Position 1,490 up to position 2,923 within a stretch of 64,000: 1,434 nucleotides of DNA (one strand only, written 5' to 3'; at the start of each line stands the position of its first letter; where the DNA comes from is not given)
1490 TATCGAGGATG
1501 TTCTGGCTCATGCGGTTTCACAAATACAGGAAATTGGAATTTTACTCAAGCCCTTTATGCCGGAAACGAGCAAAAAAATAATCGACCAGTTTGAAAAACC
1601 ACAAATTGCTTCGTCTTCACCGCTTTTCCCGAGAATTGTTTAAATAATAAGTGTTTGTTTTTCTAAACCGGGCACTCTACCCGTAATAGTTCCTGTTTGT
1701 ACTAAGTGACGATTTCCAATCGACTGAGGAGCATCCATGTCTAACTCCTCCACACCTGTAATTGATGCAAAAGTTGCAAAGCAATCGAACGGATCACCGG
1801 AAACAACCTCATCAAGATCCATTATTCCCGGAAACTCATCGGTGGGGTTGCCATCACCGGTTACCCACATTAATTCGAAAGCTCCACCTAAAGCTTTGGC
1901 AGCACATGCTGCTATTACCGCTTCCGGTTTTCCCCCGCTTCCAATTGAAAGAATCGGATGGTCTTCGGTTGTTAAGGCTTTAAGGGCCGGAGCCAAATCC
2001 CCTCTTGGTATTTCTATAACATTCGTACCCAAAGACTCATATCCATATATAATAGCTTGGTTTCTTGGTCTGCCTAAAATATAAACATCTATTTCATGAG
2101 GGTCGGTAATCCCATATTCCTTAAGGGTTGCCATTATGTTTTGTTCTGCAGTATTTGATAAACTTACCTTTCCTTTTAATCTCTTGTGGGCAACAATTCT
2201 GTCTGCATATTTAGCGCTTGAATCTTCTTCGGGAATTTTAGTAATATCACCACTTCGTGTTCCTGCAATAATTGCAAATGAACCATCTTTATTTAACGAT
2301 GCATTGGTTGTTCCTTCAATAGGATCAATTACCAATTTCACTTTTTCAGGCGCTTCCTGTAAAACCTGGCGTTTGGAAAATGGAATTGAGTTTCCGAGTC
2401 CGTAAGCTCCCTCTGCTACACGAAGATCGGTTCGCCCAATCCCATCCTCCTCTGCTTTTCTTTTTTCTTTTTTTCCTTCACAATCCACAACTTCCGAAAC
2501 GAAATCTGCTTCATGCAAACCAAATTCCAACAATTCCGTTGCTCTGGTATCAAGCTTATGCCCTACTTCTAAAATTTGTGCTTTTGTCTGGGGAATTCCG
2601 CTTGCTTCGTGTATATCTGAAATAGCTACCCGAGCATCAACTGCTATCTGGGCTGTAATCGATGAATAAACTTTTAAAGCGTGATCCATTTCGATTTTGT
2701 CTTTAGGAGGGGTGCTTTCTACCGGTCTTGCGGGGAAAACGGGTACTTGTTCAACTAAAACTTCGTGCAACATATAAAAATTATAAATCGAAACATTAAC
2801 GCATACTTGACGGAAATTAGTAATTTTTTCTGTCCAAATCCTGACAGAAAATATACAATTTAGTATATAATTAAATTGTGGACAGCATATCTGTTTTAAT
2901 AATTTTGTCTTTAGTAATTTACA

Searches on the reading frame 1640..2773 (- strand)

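Call 14: search_protein_families(library=pfam, proteins=[window:1640-2773:-], max_evalue=0.001)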
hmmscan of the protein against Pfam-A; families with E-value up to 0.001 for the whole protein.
window:1640-2773:- (377 aa): 1 family
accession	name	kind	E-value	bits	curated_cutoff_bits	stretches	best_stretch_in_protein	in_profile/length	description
PF03320.18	FBPase_glpX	-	2.6e-29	102.5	27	1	141-301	74-228/307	Bacterial fructose-1,6-bisphosphatase, glpX-encoded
